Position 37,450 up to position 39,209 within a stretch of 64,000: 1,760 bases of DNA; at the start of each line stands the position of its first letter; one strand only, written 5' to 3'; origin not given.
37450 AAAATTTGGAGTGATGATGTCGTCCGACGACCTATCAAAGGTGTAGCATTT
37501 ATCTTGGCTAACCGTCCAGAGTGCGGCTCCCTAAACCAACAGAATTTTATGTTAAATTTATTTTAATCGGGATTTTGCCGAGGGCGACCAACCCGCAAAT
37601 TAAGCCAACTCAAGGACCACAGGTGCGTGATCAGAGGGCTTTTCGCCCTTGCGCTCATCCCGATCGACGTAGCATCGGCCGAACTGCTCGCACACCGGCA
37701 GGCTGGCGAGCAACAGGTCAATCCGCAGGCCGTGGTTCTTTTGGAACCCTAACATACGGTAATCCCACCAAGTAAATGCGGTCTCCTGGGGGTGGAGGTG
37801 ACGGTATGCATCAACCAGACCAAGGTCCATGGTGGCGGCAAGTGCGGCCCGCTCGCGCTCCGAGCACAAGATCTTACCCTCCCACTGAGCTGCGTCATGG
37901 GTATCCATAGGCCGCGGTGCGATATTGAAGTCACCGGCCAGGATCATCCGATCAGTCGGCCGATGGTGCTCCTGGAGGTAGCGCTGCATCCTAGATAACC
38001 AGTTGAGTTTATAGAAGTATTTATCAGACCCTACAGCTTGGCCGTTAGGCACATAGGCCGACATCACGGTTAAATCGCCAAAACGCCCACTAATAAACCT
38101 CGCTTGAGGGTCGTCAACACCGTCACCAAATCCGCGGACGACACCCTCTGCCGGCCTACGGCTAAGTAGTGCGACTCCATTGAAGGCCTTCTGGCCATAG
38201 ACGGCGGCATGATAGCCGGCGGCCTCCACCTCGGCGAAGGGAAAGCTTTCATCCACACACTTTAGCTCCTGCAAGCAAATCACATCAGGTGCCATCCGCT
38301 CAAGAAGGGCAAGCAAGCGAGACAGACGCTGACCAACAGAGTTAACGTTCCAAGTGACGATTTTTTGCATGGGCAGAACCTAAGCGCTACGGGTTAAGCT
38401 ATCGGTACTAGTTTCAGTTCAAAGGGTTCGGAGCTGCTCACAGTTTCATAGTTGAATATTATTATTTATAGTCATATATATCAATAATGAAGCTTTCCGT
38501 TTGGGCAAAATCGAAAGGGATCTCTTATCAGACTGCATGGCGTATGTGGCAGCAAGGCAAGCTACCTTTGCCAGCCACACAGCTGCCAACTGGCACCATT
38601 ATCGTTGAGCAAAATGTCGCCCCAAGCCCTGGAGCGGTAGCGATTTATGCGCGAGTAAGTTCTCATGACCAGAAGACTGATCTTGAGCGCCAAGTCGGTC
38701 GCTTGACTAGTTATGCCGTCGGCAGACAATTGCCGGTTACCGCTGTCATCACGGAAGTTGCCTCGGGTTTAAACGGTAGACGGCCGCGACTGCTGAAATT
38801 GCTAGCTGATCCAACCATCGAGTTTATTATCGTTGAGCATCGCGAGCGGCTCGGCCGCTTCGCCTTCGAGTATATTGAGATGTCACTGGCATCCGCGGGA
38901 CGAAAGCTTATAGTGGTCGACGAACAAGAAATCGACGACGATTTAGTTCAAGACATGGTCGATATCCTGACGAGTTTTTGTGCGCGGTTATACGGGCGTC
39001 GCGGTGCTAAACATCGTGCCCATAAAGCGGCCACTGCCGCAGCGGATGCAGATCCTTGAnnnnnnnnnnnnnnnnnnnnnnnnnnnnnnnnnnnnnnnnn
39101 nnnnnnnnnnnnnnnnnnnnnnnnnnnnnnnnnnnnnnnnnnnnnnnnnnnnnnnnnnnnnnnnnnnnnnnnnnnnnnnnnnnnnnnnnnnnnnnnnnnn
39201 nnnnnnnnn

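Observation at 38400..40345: Intact IS607-family element carrying a catalytically complete TnpB, inserted between xthA and tatB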

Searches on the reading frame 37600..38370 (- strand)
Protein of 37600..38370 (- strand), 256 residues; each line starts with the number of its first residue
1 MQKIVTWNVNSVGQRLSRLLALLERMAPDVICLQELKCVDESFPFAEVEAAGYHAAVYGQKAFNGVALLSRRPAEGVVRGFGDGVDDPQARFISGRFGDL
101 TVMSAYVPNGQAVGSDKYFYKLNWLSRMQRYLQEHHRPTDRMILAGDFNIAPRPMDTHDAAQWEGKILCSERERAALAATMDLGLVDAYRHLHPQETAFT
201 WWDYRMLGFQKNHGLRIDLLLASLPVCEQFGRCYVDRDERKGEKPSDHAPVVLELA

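Call 3: search_protein_families(library=pfam, proteins=[window:37600-38370:-])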
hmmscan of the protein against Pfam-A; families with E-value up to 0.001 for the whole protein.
window:37600-38370:- (256 aa): 1 family
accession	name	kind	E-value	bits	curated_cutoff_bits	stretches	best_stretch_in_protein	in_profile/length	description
PF03372.29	Exo_endo_phos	-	2.1e-30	106.5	24.5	1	5-248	1-225/225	Endonuclease/Exonuclease/phosphatase family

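Call 4: search_protein_families(library=ncbifam, proteins=[window:37600-38370:-])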
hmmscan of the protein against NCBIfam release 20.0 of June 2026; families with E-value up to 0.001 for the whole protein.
window:37600-38370:- (256 aa): 5 families
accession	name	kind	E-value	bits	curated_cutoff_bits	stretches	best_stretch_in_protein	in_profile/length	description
TIGR00195.1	exoDNase_III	equivalog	8.8e-78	261.4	182.55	1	3-255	2-254/254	exodeoxyribonuclease III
TIGR00633.1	xth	equivalog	1.2e-75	254.3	99.05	1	3-255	2-254/255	exodeoxyribonuclease III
NF008733.0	PRK11756.1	equivalog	2.3e-63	213.9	280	1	3-255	2-267/269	exodeoxyribonuclease III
NF010489.0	PRK13911.1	equivalog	4e-24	85.7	503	1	3-255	2-249/250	exodeoxyribonuclease III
NF003842.0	PRK05421.1-4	equivalog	0.00045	19.7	144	0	3-56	33-89/259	endonuclease/exonuclease/phosphatase family protein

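Call 10: find_encoding_contigs(protein=window:37600-38370:-, flank=6000, max_places=10)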
Protein window:37600-38370:- (256 aa): 1 contig read that carries it; 1 place shown.
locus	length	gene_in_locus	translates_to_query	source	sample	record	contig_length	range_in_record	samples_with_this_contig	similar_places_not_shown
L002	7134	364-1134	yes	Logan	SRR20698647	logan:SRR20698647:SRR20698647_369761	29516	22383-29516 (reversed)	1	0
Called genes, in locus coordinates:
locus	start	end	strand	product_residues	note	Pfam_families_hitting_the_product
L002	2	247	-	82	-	?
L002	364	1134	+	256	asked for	PF03372:Exo_endo_phos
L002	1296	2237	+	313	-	PF01223:Endonuclease_NS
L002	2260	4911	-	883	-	PF02739:5_3_exonuc_N, PF01367:5_3_exonuc, PF00476:DNA_pol_A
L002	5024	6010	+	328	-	PF01370:Epimerase, PF02719:Polysacc_synt_2 (faint), PF04321:RmlD_sub_bind (faint), PF16363:GDP_Man_Dehyd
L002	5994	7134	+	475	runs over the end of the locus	PF01103:Omp85 (weak)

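Call 18: find_related_loci(query=window:37600-38370:-, collection=genome_contigs, flank=5000)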
Query window:37600-38370:- (256 aa) in genome_contigs; peptide patterns used: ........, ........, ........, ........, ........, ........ (x = any residue, [..] = any of these).
600 stretches matched a pattern (row limit reached: there are more); 576 encode a relative of the query (tblastn E <= 1e-3); the best 80 are kept; 80 distinct loci.
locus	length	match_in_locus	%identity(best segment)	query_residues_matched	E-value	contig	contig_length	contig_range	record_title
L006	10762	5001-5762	72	1-254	1e-127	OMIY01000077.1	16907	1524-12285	bacterium isolate AM_0764 genome assembly, contig: AM_0764_77, whole genome shotgun sequence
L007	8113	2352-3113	65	3-256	1e-119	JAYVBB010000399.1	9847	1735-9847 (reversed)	MAG: Pseudomonadota bacterium isolate GL27_UP_concoct_47 GL27_UP_concoct_47_398, whole genome shotgun sequence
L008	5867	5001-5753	63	3-252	1e-105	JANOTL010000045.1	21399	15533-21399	MAG: Pseudomonadota bacterium isolate VAR_39_metabat_297 VAR_39_k141_5339724, whole genome shotgun sequence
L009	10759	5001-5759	55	3-255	2e-92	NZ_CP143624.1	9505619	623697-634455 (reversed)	Myxococcus sp. Y35 chromosome, complete genome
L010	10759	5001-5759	55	3-255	2e-91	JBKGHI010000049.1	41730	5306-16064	Myxococcus sp. 1LA NODE_49_length_41730_cov_60.986107, whole genome shotgun sequence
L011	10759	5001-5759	55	3-255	2e-91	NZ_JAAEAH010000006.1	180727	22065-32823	Myxococcus sp. CA023 NODE_6_length_180727_cov_62.5646, whole genome shotgun sequence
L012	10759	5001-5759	54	3-256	3e-91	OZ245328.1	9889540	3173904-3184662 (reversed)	MAG: Polyangiaceae bacterium isolate ef4d6364-0f41-4c80-b183-af888e385f1b genome assembly, chromosome: 1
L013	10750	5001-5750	53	3-252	7e-90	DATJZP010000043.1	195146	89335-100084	MAG TPA_asm: Myxococcota bacterium isolate SMAG_U15181 k141_1202844, whole genome shotgun sequence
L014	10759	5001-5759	53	3-255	6e-88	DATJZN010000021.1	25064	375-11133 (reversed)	MAG TPA_asm: Myxococcota bacterium isolate SMAG_U15179 k141_5206826, whole genome shotgun sequence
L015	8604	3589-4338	53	3-252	3e-87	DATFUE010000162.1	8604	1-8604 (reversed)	MAG TPA_asm: Myxococcota bacterium isolate SMAG_U9429 k141_1170302, whole genome shotgun sequence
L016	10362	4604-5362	53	3-256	2e-86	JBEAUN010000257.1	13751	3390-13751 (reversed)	MAG: Pseudomonadota bacterium isolate NASQAN2011_177_B_bin.40 scaffold_81432, whole genome shotgun sequence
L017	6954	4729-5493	54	3-255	1e-84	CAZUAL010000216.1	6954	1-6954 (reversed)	MAG TPA_asm: uncultured Dongia sp. isolate SRP257259_co1_9 genome assembly, contig: NODE_18342_length_6954_cov_4.631106,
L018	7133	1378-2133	54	1-252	1e-84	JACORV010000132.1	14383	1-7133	MAG: Gemmatimonadetes bacterium isolate NC_groundwater_1_Ag_B-0.1um_70_44 B2_S2_coassemblyk141_3675909, whole genome sho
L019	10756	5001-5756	52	3-255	6e-84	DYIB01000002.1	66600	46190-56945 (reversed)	MAG TPA_asm: Uliginosibacterium gangwonense isolate TT109_67_14 Afr_mines_TT109_135_length_66600_cov_4_050101, whole gen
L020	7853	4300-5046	50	3-252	5e-84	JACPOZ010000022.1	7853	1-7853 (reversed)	MAG: Gammaproteobacteria bacterium isolate NC_groundwater_614_Pr5_B-0.1um_57_15 alan_book_18_scaffold_43796, whole genom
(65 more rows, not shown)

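Call 42: find_homologous_proteins(query=window:37600-38370:-, max_evalue=1e-60)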
Query window:37600-38370:- (256 aa): 6740 proteins with E <= 1e-60 among 8000 candidates; the best 120 are listed.
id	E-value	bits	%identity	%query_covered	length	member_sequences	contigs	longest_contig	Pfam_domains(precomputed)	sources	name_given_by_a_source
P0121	2.2e-168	576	97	100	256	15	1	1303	PF03372.30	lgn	-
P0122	5.8e-143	493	91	90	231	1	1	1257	PF03372.30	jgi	jgi:exodeoxyribonuclease-3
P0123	1.6e-132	459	76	100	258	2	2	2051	PF03372.30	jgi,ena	-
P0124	1.4e-129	449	75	100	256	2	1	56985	PF03372.30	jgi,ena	-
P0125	2.4e-127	442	73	100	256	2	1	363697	PF03372.30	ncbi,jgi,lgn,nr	ncbi:MAG: exodeoxyribonuclease III [Deltaproteobacteria bacterium]|nr:exodeoxyribonuclease III [Delt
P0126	1.6e-125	436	73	100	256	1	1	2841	PF03372.30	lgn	-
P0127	2.2e-123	429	72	100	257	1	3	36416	PF03372.30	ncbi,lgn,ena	-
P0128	4.8e-117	408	65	99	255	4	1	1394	PF03372.30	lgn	-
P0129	1.6e-114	400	64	99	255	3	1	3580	PF03372.30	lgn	-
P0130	8.9e-114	397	65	100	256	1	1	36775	PF03372.30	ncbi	-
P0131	1.4e-113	396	66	100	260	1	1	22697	PF03372.30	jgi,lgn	-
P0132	2.6e-111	389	67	99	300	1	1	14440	PF03372.30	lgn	-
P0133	4.9e-109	382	63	100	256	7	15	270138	PF03372.30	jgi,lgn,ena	jgi:exodeoxyribonuclease-3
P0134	1.6e-108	380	62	100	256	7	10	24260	PF03372.30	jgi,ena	-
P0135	2.1e-108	379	63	100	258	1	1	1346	PF03372.30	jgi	jgi:exodeoxyribonuclease-3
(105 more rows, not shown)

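Call 43: find_encoding_contigs(protein=P0121, flank=3000, max_places=10)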
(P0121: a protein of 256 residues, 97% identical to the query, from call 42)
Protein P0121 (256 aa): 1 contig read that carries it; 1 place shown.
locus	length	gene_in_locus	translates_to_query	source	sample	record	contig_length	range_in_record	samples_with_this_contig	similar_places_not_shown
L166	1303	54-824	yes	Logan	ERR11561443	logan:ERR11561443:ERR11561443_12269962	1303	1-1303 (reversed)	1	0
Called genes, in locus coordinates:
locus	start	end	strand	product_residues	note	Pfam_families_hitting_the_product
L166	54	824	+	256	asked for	PF03372:Exo_endo_phos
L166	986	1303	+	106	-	?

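Call 44: find_encoding_contigs(protein=P0122, flank=3000, max_places=10)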
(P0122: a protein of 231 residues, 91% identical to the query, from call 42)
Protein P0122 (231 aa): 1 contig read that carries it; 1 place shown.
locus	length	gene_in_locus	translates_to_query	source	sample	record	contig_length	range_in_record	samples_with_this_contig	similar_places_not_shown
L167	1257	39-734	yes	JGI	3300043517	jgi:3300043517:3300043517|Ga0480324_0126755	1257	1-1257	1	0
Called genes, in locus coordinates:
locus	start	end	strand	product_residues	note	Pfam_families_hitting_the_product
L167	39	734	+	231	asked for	PF03372:Exo_endo_phos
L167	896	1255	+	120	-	?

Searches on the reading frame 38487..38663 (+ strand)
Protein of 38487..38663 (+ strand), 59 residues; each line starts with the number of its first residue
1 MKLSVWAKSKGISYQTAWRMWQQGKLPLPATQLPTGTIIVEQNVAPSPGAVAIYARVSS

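Call 56: search_protein_families(library=pfam, proteins=[window:38487-38663:+], max_evalue=5)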
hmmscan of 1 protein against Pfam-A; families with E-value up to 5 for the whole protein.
seq(59 aa): 0 families

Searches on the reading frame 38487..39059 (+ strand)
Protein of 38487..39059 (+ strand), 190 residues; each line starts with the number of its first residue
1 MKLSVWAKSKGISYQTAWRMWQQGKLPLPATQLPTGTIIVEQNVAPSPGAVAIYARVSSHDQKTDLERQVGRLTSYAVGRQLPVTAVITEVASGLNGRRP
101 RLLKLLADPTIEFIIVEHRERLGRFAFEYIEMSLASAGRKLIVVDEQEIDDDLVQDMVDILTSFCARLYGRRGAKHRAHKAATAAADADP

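Call 3: search_protein_families(library=pfam, proteins=[window:38487-39059:+])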
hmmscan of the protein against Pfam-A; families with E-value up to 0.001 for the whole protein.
window:38487-39059:+ (190 aa): 1 family
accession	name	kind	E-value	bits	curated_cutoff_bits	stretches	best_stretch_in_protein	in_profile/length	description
PF00239.26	Resolvase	-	7.7e-19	68.7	23.3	1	51-182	1-141/145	Resolvase, N terminal domain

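Call 4: search_protein_families(library=ncbifam, proteins=[window:38487-39059:+])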
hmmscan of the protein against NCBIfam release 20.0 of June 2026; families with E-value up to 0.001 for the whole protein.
window:38487-39059:+ (190 aa): 3 families
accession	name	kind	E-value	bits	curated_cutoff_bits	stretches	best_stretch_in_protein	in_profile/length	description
NF033518.0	transpos_IS607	equivalog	3.1e-56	189.9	110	1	5-177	2-187/187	IS607 family transposase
NF049883.1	resolv_YneB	equivalog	2.8e-09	36.7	175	1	51-124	2-80/211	YneB family resolvase-like protein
NF041201.1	recomb_XisF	equivalog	8.3e-05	21.7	375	1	54-150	4-101/465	fdxN element excision recombinase XisF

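Call 52: search_solved_structures(query=window:38487-39056:+, show_alignments=2, max_evalue=0.001)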
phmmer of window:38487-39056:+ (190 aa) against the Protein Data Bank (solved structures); distinct sequences matched with E-value up to 0.001: 5.
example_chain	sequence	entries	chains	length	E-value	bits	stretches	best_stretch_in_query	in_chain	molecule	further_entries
6dgb_A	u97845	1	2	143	5.3e-47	163.2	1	51-185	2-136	IS607 family transposase IS1535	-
6dgc_A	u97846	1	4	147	9e-28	100.5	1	52-175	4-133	ISC1926 TnpA C-terminal catalytic domain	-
3lhf_A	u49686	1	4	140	3.2e-20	75.9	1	51-180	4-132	Serine Recombinase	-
3lhk_A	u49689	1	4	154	3.5e-18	69.3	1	51-177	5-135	putative DNA binding protein MJ0014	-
3ilx_A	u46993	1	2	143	1.2e-16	64.3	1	50-180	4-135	First ORF in transposon ISC1904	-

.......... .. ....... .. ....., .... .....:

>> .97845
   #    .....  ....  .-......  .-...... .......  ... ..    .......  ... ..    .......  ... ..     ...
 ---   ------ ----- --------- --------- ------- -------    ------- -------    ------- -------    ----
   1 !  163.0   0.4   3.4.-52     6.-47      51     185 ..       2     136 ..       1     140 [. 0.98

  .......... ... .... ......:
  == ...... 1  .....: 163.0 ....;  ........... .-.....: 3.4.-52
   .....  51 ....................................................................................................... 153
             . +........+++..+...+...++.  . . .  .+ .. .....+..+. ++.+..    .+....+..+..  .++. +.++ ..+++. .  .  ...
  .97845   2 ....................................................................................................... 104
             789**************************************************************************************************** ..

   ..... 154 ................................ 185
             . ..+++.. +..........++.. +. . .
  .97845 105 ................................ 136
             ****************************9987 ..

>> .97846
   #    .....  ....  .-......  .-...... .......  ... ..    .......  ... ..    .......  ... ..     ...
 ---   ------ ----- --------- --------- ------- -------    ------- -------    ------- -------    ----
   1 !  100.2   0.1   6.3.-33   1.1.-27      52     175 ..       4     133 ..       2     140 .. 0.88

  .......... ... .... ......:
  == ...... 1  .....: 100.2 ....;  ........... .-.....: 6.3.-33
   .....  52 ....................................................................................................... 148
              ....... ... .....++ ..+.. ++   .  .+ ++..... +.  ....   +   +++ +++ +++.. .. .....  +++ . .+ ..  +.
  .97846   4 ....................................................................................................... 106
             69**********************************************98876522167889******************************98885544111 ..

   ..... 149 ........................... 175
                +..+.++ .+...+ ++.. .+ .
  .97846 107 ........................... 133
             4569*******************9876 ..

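Call 59: find_encoding_contigs(protein=window:38487-39059:+, flank=4000, max_places=10)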
Protein window:38487-39059:+ (190 aa): no gene with exactly this product is on record in the collection.
